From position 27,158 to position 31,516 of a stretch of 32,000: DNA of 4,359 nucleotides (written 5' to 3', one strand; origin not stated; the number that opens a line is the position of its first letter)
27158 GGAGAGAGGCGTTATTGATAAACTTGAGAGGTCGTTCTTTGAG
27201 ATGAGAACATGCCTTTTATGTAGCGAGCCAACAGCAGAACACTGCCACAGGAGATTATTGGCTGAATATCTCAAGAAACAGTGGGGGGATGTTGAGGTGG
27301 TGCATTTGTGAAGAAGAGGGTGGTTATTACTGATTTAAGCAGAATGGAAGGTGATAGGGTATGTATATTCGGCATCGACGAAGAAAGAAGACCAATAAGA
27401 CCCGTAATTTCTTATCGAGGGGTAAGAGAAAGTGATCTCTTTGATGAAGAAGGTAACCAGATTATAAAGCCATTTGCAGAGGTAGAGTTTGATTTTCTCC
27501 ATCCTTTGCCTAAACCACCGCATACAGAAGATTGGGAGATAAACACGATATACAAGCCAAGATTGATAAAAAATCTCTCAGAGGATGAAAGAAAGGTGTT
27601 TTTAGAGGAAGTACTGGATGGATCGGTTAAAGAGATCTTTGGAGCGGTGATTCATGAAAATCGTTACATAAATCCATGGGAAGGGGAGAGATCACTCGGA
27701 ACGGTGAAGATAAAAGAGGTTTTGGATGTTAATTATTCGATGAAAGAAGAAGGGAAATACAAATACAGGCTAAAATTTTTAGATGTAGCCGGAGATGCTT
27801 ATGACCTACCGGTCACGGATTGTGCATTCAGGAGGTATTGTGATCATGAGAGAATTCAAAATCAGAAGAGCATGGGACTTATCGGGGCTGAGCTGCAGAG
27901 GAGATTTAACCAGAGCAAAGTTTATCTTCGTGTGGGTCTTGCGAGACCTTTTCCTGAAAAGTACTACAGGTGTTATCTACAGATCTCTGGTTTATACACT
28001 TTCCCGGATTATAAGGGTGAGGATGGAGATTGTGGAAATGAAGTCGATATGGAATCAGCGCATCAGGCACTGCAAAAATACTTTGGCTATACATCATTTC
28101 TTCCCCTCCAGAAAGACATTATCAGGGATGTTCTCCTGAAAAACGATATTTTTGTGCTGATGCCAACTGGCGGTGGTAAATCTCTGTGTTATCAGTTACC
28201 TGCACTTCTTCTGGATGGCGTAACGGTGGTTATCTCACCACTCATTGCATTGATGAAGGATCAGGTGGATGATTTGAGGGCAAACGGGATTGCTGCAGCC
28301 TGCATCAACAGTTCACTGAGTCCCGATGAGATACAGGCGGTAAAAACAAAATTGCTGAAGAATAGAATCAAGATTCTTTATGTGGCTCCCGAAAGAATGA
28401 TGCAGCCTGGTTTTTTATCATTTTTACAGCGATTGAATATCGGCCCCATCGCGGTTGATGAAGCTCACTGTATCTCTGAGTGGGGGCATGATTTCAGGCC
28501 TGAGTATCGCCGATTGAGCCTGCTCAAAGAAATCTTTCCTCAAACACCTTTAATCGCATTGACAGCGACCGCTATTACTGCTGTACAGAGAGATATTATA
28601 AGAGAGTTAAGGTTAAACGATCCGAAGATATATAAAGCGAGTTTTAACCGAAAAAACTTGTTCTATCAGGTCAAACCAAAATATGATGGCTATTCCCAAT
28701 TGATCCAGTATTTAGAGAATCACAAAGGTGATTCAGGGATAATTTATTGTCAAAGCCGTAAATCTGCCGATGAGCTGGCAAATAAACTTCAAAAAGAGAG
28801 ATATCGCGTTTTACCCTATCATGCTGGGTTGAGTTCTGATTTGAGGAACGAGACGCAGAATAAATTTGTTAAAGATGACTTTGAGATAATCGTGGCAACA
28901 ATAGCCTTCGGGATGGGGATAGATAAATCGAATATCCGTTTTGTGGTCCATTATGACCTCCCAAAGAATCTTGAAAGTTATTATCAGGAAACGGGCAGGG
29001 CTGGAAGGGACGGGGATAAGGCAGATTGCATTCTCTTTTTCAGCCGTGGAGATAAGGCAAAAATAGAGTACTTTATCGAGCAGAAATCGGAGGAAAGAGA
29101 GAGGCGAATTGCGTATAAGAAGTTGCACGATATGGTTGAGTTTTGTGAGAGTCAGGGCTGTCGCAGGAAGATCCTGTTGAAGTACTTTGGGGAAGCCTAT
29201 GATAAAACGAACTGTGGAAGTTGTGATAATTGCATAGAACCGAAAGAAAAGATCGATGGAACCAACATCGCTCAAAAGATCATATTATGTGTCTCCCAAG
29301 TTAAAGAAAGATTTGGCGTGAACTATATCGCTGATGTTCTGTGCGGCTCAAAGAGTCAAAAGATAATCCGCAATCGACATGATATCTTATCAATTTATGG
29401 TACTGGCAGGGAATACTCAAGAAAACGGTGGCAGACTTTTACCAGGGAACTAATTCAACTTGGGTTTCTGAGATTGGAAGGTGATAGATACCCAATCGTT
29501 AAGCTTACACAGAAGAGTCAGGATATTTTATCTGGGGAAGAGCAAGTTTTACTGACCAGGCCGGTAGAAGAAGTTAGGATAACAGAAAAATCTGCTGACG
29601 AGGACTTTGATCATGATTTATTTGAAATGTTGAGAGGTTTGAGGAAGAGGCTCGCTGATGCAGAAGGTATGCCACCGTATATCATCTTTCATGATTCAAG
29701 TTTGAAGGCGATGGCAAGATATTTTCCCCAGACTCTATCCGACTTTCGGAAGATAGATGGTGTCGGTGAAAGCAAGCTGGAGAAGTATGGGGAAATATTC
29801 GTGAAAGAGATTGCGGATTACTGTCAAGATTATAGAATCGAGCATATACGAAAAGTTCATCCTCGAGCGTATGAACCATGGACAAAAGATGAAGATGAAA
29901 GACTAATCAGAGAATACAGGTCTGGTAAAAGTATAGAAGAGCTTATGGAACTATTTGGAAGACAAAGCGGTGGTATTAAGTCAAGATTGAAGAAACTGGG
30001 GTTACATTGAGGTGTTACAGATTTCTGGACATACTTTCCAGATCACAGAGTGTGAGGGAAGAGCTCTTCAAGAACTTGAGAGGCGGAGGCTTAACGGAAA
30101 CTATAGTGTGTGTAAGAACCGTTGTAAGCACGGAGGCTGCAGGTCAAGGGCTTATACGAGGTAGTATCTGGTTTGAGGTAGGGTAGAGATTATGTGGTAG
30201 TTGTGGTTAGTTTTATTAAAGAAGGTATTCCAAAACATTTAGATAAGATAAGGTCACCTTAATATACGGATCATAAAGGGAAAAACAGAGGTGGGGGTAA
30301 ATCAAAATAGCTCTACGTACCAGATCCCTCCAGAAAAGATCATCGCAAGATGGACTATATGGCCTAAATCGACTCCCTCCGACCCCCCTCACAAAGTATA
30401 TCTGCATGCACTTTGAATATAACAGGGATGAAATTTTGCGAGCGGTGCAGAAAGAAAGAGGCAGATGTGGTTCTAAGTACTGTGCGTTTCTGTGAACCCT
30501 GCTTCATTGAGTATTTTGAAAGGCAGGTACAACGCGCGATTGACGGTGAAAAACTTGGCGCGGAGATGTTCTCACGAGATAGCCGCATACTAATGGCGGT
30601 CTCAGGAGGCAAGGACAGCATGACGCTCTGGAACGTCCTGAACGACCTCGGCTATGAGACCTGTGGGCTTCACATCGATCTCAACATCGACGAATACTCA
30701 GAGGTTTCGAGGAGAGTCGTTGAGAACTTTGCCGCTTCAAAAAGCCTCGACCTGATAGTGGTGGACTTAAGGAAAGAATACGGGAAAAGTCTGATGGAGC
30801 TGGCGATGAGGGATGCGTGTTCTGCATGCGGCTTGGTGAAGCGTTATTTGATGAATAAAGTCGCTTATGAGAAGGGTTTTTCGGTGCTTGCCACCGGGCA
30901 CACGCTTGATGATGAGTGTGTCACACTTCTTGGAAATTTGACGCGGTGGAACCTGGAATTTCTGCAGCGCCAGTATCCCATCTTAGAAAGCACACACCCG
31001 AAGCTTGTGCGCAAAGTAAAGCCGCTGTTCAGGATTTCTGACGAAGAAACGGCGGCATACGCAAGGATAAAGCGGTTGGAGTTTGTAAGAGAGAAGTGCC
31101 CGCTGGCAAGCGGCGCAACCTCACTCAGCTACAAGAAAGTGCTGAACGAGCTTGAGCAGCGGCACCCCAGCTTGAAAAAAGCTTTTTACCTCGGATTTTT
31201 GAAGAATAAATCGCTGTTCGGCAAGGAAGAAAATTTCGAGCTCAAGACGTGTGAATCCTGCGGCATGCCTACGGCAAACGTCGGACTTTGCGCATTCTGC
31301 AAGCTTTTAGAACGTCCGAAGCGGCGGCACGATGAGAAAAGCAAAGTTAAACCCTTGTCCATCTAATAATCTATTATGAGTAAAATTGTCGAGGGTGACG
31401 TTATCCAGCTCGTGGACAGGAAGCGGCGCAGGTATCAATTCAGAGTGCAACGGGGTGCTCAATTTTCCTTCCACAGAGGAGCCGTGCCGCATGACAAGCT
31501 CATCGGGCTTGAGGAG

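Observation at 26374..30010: Translationally coupled DUF488-DUF488-RecQ(extended) module: candidate undescribed nucleic-acid surveillance / defence (or mobile-element repair) system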

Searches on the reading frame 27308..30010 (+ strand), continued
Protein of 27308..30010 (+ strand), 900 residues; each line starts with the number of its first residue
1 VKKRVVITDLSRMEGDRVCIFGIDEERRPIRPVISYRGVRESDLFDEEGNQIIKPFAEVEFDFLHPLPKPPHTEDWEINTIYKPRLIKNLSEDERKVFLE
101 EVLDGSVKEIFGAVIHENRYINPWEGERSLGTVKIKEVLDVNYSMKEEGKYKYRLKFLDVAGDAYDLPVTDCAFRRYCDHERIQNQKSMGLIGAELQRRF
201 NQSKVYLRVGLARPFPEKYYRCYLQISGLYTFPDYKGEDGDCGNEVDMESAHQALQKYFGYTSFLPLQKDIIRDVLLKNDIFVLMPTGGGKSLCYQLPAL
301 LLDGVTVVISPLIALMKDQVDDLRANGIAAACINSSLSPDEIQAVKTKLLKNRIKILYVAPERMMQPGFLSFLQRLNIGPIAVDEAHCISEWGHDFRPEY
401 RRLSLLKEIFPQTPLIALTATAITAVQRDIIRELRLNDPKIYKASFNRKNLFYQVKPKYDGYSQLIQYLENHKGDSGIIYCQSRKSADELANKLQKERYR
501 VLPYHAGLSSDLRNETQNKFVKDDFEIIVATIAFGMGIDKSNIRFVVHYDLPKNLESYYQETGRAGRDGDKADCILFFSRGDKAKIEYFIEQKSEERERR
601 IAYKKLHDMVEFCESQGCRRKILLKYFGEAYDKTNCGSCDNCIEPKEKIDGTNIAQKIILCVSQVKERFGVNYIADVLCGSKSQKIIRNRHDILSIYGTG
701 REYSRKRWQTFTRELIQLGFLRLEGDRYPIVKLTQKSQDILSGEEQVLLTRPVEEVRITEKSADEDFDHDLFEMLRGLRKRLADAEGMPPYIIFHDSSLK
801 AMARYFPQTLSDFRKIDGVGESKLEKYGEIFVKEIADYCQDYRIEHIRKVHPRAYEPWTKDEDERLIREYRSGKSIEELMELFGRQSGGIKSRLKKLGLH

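Call 83: find_encoding_contigs(protein=P0017, flank=6000, max_places=2)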
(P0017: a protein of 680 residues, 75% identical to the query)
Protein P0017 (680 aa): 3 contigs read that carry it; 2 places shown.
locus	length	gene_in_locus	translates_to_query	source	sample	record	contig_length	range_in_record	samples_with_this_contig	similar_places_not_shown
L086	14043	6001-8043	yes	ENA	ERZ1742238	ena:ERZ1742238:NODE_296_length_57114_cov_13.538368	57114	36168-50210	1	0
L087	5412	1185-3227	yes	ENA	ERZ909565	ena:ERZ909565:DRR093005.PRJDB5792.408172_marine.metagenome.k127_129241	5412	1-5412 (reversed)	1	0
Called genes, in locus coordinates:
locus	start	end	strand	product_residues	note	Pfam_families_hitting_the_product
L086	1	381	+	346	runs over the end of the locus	PF26356:Pelota_N, PF03464:eRF1_2 (weak), PF03465:eRF1_3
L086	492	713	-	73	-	-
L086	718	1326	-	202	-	-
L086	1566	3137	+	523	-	PF08497:Radical_SAM_N, PF04055:Radical_SAM, PF11842:DUF3362 (weak)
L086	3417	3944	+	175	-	-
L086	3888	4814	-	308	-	PF22082:TtuA_LIM_N (weak), PF01171:ATP_bind_3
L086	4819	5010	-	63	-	PF14453:ThiS-like (weak), PF02597:ThiS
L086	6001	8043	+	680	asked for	PF00270:DEAD, PF04851:ResIII (faint), PF00271:Helicase_C, PF16124:RecQ_Zn_bind, PF09382:RQC, PF00570:HRDC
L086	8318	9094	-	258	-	PF03029:ATP_bind_1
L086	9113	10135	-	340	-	PF05343:Peptidase_M42, PF01546:Peptidase_M20 (weak)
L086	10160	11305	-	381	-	PF00155:Aminotran_1_2, PF01041:DegT_DnrJ_EryC1, PF00266:Aminotran_5, PF01053:Cys_Met_Meta_PP, PF04864:Alliinase_C (faint)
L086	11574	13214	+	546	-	PF00072:Response_reg, PF12840:HTH_20 (faint)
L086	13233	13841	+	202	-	PF04289:DUF447_N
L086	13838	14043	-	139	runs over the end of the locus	-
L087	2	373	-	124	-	?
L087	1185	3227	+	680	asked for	PF00270:DEAD, PF04851:ResIII (faint), PF00271:Helicase_C, PF16124:RecQ_Zn_bind, PF09382:RQC, PF00570:HRDC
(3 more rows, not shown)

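Call 84: find_encoding_contigs(protein=P0016, flank=6000, max_places=2)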
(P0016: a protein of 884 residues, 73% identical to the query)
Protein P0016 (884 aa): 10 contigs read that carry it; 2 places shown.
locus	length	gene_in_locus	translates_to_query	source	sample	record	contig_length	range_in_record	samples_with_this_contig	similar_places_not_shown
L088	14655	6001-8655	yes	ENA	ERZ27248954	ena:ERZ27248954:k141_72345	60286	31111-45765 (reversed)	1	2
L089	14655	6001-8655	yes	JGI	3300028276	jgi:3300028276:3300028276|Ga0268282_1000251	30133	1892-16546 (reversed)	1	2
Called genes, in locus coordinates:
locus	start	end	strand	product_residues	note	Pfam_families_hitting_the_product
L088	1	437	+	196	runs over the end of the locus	-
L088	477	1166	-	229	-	PF00303:Thymidylat_synt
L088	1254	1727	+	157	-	-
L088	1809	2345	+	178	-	PF02353:CMAS (weak), PF13847:Methyltransf_31 (weak), PF13649:Methyltransf_25 (weak), PF08241:Methyltransf_11 (weak)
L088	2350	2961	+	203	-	PF00590:TP_methylase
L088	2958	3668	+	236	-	PF00590:TP_methylase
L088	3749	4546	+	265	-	PF11760:CbiG_N, PF01890:CbiG_C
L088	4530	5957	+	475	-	PF00590:TP_methylase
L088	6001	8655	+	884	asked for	PF02570:CbiC, PF00270:DEAD, PF00271:Helicase_C, PF16124:RecQ_Zn_bind, PF09382:RQC, PF00570:HRDC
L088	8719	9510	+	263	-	PF02570:CbiC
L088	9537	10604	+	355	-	PF01888:CbiD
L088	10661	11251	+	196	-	PF00590:TP_methylase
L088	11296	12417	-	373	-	PF02805:Ada_Zn_binding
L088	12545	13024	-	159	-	PF06677:Auto_anti-p27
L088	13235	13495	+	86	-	PF03685:UPF0147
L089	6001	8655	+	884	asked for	PF02570:CbiC, PF00270:DEAD, PF00271:Helicase_C, PF16124:RecQ_Zn_bind, PF09382:RQC, PF00570:HRDC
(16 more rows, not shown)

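Call 85: find_encoding_contigs(protein=P0001, flank=10000, max_places=2)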
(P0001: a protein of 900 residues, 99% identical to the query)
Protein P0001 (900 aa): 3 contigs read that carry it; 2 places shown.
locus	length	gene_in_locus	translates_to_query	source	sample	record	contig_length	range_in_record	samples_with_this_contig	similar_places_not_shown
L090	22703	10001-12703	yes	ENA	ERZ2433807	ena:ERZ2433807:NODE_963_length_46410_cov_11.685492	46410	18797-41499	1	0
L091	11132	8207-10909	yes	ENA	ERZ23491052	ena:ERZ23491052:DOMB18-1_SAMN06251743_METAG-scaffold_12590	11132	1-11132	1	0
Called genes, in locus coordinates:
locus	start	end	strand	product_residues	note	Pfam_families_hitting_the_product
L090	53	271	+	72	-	-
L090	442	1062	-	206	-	PF04480:DUF559 (weak)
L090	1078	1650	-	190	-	-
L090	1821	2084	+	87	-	-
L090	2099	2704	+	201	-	-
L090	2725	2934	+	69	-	-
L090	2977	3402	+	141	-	-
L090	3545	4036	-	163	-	PF13470:PIN_3 (weak), PF01850:PIN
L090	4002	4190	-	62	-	PF01954:AF2212-like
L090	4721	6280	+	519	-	PF01935:DUF87, PF00004:AAA (faint), PF05872:HerA_C (weak), PF12846:AAA_10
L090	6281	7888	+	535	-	-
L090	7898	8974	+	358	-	PF02086:MethyltransfD12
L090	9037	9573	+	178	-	PF04343:DUF488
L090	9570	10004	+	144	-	PF04343:DUF488, PF22751:DUF488-N3a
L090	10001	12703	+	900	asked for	PF22557:DuOB, PF00270:DEAD, PF04851:ResIII (faint), PF00271:Helicase_C, PF16124:RecQ_Zn_bind, PF09382:RQC, PF00570:HRDC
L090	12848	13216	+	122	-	-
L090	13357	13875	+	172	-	PF04019:DUF359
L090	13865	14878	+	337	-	PF00752:XPG_N, PF00867:XPG_I, PF01367:5_3_exonuc (weak)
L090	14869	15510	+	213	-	PF13241:NAD_binding_7, PF14824:Sirohm_synth_M (weak)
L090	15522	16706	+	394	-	PF00083:Sugar_tr, PF05977:MFS_3 (weak), PF12832:MFS_1_like, PF07690:MFS_1, PF05977:MFS_3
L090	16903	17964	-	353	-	PF02926:THUMP, PF01555:N6_N4_Mtase (faint), PF01170:UPF0020, PF08241:Methyltransf_11 (faint), PF13649:Methyltransf_25 (faint), PF13847:Methyltransf_31 (faint)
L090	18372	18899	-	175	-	PF00156:Pribosyltran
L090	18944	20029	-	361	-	-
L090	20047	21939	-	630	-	PF00330:Aconitase, PF00694:Aconitase_C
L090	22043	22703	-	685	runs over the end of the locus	PF12837:Fer4_6 (faint), PF01266:DAO (faint), PF07992:Pyr_redox_2 (faint), PF12831:FAD_oxidored (weak), PF13450:NAD_binding_8 (weak), PF12838:Fer4_7 (faint), PF13187:Fer4_9 (weak), PF02662:FlpD, +4 more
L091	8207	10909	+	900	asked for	PF22557:DuOB, PF00270:DEAD, PF04851:ResIII (faint), PF00271:Helicase_C, PF16124:RecQ_Zn_bind, PF09382:RQC, PF00570:HRDC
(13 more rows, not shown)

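Call 87: search_protein_families(library=padloc, proteins=[L090:4721-6280:+, L090:6281-7888:+, L090:7898-8974:+, L090:442-1062:-, L090:1078-1650:-, L090:2099-2704:+, L090:12848-13216:+], max_evalue=0.001)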
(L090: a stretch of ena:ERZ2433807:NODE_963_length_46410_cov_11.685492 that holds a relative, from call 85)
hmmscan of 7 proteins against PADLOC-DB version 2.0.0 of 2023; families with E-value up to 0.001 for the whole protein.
L090:4721-6280:+ (519 aa): 16 families
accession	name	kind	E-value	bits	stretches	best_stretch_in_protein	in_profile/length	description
PDLC04105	HerA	-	7.3e-30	102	2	379-510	413-546/576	-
PDLC04140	mad8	-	8.9e-21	72.7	1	181-500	28-300/314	mads_8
PDLC01055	HerA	-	2.7e-20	70.7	2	340-448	374-482/532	Type III coevolved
PDLC04103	HerA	-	9.4e-19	65.1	2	125-224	117-216/579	-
PDLC04098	HerA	-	2.3e-17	60.8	2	374-501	514-648/686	-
PDLC02185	HerA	-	4.6e-13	46.7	2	100-222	86-207/585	-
PDLC02188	HerA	-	9.9e-13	45.8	1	374-486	417-533/578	-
PDLC04100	HerA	-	1.2e-12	45.3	1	100-226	86-210/580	-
PDLC04104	HerA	-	1.6e-10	38.3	1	371-500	206-337/379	-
PDLC04102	HerA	-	1.9e-10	37.7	1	381-500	501-622/654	-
PDLC04097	HerA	-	2.4e-10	37.7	2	99-200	87-180/618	-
PDLC04107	HerA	-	1.5e-09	35.3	1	104-229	90-219/306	-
PDLC04106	HerA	-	2.3e-09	34.3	1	383-501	509-630/667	-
PDLC02684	DndH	-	1.7e-07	27.2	1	175-222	1362-1417/1715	DndH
PDLC04101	HerA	-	5.2e-07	26.7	1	124-233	112-222/400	-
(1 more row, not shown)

L090:6281-7888:+ (535 aa): 0 families

L090:7898-8974:+ (358 aa): 10 families
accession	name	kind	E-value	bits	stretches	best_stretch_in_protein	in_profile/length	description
PDLC03261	MTase_II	-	2.3e-56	189.4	1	13-347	307-624/643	Type II methyltransferase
PDLC03385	MTase_II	-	2.8e-33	113.7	1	14-333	6-307/336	Type II methyltransferase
PDLC03287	MTase_II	-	3.7e-21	73.6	1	207-350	186-325/646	Type II methyltransferase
PDLC03373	MTase_II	-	3.1e-19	67.6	2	13-85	5-81/339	Type II methyltransferase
PDLC03257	MTase_II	-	6.1e-19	66.5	2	228-349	215-326/343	Type II methyltransferase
PDLC03298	MTase_II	-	1e-15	55.7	2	226-343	196-306/362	Type II methyltransferase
PDLC03342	MTase_II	-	1.2e-13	48.9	1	17-116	25-123/383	Type II methyltransferase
PDLC03345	MTase_II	-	1.7e-08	31.3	0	229-334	257-367/581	Type II methyltransferase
PDLC03720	oMTase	-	7.8e-08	30.3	1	214-345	187-309/326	orphan methyltransferase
PDLC04134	mad2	-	8e-05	19.6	0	16-90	269-339/492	mads_2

L090:442-1062:- (206 aa): 0 families

L090:1078-1650:- (190 aa): 0 families

L090:2099-2704:+ (201 aa): 0 families

L090:12848-13216:+ (122 aa): 3 families
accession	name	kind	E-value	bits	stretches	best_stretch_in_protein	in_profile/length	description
PDLC04592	PDC-M34B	-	6.3e-12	43.6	1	8-116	87-188/192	-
PDLC04591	PDC-M34B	-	2.7e-08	31.9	1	8-116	81-182/185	-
PDLC04590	PDC-M34B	-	6.8e-08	30.6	1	8-108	42-135/147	-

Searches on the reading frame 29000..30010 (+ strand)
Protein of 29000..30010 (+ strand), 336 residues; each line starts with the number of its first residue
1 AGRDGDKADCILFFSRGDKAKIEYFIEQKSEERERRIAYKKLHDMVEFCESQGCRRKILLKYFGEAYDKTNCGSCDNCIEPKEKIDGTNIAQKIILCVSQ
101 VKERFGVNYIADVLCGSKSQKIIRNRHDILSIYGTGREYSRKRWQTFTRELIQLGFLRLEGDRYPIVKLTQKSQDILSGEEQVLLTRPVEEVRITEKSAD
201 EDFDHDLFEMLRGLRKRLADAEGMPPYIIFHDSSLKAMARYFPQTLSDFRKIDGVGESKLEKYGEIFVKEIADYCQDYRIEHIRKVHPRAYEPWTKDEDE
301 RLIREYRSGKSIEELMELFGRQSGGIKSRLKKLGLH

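Call 36: search_protein_families(library=padloc, proteins=[window:29000-30010:+], max_evalue=1)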
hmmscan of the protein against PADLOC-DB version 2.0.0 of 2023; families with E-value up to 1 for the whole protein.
window:29000-30010:+ (336 aa): 8 families
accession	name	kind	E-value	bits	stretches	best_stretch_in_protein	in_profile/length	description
PDLC02861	DpdF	-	2.7e-83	278.3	1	1-276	330-608/611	DpdF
PDLC02864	DpdF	-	2.2e-55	186.6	1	1-272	325-608/610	DpdF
PDLC02870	DpdF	-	6.5e-18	62.5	1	30-131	419-521/534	DpdF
PDLC02871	DpdF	-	7.2e-18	63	1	148-271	4-130/140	DpdF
PDLC02863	DpdF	-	5.6e-16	56.4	2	209-268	402-461/488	DpdF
PDLC03928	PsyrT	-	1.5e-07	28.1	2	33-96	432-492/689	-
PDLC02865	DpdF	-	2.8e-05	19.9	1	31-79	1164-1211/1499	DpdF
PDLC02855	DpdF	-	0.071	9.3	1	28-96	613-681/825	DpdF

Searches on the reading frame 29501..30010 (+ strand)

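Call 36: search_protein_families(library=padloc, proteins=[window:29501-30010:+], max_evalue=1)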
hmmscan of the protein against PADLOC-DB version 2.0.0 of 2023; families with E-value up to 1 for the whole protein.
window:29501-30010:+ (169 aa): 4 families
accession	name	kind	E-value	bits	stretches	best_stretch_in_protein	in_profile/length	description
PDLC02861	DpdF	-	2.7e-28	96.7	1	1-109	496-608/611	DpdF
PDLC02864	DpdF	-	1.7e-16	58.1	1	2-105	495-608/610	DpdF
PDLC02871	DpdF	-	7.3e-16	56.5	1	2-104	25-130/140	DpdF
PDLC02863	DpdF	-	2.1e-08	31.5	1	42-101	402-461/488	DpdF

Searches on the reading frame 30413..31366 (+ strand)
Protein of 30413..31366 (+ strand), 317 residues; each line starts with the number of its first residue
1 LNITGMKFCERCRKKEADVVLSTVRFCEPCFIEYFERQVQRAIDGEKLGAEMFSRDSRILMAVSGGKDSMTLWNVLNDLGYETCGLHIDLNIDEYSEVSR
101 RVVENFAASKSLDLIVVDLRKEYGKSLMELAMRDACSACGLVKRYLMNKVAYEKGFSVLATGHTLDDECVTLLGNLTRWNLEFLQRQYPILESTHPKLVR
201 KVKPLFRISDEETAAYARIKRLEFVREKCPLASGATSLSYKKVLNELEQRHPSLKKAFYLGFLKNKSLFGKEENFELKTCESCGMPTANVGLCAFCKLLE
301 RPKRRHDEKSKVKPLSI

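Call 16: search_protein_families(library=pfam, proteins=[window:30413-31366:+], max_evalue=0.001)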
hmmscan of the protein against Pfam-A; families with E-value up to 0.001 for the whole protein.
window:30413-31366:+ (317 aa): 1 family
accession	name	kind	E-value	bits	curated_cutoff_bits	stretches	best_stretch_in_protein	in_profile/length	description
PF01171.26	ATP_bind_3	-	3.2e-14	53.5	27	1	59-226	2-165/182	PP-loop family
